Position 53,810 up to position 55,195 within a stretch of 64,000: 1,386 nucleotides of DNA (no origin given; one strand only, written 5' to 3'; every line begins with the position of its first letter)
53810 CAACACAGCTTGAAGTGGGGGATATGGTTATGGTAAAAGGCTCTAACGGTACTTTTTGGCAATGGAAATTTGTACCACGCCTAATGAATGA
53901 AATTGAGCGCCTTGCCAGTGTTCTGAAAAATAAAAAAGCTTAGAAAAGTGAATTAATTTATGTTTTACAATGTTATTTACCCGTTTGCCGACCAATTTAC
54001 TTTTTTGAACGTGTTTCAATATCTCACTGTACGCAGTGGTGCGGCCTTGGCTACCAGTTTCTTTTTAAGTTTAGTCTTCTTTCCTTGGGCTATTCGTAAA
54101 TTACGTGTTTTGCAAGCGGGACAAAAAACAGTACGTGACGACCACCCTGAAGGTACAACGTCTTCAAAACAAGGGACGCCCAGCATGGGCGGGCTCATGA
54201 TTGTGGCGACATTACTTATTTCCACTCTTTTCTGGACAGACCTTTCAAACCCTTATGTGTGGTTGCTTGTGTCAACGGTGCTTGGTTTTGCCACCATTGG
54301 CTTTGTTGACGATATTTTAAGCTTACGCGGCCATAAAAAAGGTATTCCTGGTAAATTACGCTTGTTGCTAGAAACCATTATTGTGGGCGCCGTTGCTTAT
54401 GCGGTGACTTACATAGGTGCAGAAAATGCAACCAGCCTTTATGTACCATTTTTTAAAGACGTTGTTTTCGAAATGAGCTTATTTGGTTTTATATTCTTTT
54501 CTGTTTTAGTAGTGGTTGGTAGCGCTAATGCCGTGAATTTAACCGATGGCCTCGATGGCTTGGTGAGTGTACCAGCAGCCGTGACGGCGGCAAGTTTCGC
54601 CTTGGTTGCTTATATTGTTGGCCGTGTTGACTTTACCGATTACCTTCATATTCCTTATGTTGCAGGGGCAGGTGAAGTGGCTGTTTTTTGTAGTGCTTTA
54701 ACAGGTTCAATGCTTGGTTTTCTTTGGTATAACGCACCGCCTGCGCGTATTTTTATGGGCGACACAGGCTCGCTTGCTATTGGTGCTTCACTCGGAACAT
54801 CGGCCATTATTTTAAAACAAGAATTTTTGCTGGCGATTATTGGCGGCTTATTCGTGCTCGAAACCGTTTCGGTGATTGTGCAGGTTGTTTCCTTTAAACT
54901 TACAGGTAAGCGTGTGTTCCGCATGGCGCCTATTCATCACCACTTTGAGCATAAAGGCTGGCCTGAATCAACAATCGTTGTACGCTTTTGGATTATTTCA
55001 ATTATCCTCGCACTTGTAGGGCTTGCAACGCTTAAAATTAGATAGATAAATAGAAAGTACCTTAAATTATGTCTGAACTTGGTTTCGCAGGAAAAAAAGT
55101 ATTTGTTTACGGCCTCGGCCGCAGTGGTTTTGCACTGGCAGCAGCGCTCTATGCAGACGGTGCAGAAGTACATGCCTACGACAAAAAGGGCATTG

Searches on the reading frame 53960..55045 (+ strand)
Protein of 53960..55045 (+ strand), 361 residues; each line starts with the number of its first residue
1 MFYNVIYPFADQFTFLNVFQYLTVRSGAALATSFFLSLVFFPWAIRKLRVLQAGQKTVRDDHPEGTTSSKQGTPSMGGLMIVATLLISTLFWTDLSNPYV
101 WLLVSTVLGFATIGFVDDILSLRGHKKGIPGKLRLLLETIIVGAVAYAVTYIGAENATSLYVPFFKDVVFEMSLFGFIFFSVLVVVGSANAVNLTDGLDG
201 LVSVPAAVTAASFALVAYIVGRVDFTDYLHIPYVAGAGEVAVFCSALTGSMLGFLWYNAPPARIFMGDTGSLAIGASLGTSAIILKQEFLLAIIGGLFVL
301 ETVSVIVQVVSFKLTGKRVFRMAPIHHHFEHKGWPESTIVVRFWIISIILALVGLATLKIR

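Call 73: list_cluster_members(proteins=[window:53960-55045:+, window:21895-24336:+, window:30492-32324:+, window:27042-28520:+, window:35685-37022:+])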
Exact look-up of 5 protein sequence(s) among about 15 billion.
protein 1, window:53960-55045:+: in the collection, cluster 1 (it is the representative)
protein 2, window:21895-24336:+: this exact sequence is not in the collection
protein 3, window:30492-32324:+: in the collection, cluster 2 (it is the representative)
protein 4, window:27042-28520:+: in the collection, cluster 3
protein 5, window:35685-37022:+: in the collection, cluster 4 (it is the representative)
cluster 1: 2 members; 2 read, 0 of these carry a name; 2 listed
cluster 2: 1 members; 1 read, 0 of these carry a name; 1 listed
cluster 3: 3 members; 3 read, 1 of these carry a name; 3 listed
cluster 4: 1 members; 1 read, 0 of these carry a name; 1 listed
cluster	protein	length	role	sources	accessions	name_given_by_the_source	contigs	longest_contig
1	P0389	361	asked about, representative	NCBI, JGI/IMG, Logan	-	-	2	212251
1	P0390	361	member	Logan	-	-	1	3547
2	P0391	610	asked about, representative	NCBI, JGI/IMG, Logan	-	-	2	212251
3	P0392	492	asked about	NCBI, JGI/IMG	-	-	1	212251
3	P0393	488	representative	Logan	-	-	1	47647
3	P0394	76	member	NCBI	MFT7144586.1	MAG: hypothetical protein ACI8QY_000638, partial [bacterium]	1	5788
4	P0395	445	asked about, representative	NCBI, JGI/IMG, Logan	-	-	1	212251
